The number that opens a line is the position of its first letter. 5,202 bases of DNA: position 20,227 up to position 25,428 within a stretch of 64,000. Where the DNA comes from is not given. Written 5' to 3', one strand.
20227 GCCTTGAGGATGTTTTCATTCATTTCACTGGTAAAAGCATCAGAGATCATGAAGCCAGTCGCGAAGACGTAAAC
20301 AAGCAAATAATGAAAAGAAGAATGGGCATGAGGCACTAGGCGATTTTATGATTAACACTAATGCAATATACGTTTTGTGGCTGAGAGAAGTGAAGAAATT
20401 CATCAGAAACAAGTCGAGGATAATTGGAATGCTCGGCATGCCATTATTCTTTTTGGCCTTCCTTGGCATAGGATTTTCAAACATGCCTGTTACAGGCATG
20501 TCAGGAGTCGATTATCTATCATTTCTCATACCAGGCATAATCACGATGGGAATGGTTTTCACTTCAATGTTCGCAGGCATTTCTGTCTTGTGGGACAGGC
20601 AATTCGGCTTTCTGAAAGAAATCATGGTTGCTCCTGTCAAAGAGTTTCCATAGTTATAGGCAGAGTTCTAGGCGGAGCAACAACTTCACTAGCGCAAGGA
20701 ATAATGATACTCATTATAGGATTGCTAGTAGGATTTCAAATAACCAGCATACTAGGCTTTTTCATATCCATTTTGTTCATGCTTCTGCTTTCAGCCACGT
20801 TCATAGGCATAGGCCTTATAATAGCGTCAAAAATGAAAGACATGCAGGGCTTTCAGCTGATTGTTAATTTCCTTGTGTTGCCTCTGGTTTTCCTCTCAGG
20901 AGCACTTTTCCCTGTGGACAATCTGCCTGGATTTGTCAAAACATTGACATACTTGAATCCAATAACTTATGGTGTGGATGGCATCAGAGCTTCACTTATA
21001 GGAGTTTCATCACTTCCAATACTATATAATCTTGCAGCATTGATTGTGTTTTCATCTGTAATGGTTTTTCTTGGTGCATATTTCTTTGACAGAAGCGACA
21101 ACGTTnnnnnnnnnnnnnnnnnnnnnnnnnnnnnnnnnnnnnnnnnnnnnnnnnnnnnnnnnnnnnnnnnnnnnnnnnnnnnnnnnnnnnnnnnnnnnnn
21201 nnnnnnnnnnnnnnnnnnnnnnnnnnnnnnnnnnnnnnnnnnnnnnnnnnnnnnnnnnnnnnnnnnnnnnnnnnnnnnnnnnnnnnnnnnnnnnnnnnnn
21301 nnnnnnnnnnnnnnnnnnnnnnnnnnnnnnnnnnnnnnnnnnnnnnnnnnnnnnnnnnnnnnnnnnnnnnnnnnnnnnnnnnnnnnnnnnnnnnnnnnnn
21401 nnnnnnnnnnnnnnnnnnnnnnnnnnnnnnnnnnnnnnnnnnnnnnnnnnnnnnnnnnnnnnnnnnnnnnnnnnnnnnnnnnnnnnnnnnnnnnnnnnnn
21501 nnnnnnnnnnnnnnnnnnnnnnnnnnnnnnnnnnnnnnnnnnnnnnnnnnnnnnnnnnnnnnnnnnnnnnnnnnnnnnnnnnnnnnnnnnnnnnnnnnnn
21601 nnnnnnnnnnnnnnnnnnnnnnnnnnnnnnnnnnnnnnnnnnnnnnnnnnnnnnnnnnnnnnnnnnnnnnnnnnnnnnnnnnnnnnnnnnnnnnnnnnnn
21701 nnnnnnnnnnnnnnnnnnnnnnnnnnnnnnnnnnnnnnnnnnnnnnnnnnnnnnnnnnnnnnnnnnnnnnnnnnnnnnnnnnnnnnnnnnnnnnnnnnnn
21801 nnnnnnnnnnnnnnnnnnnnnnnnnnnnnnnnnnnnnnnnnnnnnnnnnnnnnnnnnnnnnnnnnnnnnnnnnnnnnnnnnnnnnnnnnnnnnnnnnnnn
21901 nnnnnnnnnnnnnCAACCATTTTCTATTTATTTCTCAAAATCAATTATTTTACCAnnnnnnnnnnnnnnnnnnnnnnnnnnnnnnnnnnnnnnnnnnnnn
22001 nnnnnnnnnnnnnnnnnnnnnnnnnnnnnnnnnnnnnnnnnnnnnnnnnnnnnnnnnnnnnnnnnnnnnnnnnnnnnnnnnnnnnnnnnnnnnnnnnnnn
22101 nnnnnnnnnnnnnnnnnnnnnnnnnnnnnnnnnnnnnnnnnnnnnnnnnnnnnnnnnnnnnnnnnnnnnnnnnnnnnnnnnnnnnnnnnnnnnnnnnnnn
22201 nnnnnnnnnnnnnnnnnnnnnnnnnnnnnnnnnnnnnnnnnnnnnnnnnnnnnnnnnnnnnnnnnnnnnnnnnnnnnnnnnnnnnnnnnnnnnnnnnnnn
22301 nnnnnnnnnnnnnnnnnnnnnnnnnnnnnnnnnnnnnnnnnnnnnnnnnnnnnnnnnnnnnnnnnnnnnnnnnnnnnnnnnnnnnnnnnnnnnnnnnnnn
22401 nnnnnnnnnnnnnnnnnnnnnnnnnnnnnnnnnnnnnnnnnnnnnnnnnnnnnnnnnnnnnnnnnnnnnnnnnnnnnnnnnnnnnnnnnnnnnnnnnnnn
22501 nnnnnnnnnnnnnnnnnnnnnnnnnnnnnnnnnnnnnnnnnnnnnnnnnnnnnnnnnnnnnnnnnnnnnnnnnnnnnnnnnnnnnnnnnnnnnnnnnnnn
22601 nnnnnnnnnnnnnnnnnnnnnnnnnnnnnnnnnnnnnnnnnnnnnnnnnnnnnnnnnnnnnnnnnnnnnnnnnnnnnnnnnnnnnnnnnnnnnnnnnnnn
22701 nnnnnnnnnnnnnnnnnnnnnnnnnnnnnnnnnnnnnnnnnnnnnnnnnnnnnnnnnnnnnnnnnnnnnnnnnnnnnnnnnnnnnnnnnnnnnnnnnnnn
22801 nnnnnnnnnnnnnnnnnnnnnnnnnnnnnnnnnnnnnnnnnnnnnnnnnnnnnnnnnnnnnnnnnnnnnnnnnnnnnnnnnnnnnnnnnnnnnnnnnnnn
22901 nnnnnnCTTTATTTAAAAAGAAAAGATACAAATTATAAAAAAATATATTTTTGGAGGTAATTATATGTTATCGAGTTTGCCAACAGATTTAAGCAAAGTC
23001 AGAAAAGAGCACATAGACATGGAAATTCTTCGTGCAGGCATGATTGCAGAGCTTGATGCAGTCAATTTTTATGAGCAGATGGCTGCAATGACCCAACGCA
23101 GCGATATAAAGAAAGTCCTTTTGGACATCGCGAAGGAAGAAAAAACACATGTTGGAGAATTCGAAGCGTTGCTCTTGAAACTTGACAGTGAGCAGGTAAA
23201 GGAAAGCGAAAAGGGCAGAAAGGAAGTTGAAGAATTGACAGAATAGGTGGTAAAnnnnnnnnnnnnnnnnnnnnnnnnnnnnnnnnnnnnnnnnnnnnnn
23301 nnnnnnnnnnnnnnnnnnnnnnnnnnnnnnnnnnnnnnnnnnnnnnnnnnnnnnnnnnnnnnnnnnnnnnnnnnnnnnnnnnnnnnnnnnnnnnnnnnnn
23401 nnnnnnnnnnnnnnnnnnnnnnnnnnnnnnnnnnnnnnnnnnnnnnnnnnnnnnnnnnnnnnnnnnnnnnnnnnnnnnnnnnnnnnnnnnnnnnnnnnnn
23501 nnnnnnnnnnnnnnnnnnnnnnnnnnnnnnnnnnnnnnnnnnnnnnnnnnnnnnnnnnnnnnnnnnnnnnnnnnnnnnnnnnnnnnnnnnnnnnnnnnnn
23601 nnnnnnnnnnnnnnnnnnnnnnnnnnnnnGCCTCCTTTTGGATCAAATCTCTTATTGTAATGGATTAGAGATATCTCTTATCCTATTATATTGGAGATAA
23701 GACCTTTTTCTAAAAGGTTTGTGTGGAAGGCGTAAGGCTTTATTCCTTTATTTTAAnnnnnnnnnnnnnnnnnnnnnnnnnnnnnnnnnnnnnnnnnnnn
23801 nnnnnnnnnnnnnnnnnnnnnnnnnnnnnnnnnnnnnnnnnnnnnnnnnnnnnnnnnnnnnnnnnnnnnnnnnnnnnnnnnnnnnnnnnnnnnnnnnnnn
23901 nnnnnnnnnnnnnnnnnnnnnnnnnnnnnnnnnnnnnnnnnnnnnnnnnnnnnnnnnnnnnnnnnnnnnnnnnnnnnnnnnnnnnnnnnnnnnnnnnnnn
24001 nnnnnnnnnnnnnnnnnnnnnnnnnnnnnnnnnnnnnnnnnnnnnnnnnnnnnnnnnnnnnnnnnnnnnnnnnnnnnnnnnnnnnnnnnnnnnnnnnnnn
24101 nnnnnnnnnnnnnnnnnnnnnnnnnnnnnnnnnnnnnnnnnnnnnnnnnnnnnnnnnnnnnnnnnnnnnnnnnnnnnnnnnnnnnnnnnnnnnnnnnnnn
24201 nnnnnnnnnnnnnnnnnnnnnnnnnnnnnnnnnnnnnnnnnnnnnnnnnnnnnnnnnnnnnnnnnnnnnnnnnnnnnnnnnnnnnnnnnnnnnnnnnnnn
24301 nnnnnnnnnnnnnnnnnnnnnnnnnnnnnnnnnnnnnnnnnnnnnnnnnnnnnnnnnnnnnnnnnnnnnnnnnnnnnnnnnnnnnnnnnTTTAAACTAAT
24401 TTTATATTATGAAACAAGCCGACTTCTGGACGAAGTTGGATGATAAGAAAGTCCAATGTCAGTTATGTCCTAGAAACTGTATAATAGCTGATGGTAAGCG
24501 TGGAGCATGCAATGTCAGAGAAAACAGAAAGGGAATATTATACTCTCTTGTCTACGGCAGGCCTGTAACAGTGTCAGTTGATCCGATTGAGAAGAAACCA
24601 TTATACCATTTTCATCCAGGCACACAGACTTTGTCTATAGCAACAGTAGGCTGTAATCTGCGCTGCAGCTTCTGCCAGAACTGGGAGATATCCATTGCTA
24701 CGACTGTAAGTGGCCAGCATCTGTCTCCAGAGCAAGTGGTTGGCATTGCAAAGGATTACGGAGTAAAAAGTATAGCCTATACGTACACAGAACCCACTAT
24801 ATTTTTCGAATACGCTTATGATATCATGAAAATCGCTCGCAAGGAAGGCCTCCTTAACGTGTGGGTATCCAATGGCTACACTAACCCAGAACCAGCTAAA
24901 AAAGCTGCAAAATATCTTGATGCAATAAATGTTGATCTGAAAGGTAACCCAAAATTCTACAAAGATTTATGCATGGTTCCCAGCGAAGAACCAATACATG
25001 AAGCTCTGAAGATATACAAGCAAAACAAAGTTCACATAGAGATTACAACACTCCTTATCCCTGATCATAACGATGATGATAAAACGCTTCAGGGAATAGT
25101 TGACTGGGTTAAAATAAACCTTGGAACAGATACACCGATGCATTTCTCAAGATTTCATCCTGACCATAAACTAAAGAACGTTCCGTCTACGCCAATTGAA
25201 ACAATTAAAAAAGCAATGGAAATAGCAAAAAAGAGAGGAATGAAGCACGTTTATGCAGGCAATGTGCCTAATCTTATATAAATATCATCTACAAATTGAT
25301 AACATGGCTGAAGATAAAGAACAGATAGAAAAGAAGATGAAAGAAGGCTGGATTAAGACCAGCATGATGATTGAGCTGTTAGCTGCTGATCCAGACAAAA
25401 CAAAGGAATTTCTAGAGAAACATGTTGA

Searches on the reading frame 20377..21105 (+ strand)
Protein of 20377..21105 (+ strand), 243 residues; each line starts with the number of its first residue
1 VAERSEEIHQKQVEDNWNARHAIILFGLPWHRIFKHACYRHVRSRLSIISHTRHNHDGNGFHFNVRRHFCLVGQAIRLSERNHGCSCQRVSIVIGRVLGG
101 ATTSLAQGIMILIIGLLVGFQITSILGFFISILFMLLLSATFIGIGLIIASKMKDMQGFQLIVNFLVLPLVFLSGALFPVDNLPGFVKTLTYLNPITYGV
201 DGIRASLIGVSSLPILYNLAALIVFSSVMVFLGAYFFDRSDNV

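Call 46: search_protein_families(library=pfam, proteins=[window:20377-21105:+], max_evalue=0.001)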
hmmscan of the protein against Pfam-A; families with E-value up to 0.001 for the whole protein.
window:20377-21105:+ (243 aa): 2 families
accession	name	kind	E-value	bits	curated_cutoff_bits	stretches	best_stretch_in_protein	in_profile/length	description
PF01061.29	ABC2_membrane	-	7.9e-25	88.1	26.9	1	89-207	92-210/211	ABC-2 type transporter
PF12698.13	ABC2_membrane_3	-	1.6e-15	57.5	31.6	1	85-235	199-347/347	ABC-2 family transporter protein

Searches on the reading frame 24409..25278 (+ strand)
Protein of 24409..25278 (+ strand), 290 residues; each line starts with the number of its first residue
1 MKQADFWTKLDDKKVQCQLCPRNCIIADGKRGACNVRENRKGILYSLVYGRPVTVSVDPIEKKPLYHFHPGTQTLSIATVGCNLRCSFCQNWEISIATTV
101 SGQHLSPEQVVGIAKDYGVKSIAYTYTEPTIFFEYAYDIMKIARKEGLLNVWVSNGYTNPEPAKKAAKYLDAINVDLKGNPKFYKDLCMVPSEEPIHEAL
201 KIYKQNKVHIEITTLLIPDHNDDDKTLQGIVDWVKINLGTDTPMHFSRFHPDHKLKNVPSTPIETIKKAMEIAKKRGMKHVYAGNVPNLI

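Call 46: search_protein_families(library=pfam, proteins=[window:24409-25278:+], max_evalue=0.001)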
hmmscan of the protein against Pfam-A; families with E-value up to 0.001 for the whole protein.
window:24409-25278:+ (290 aa): 2 families
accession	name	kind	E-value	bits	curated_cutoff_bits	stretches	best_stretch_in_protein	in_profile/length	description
PF04055.27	Radical_SAM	-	1.5e-25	90.7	29.5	1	78-224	3-158/166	Radical SAM superfamily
PF13353.11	Fer4_12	-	4e-05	24.4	22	1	76-182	9-118/137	4Fe-4S single cluster domain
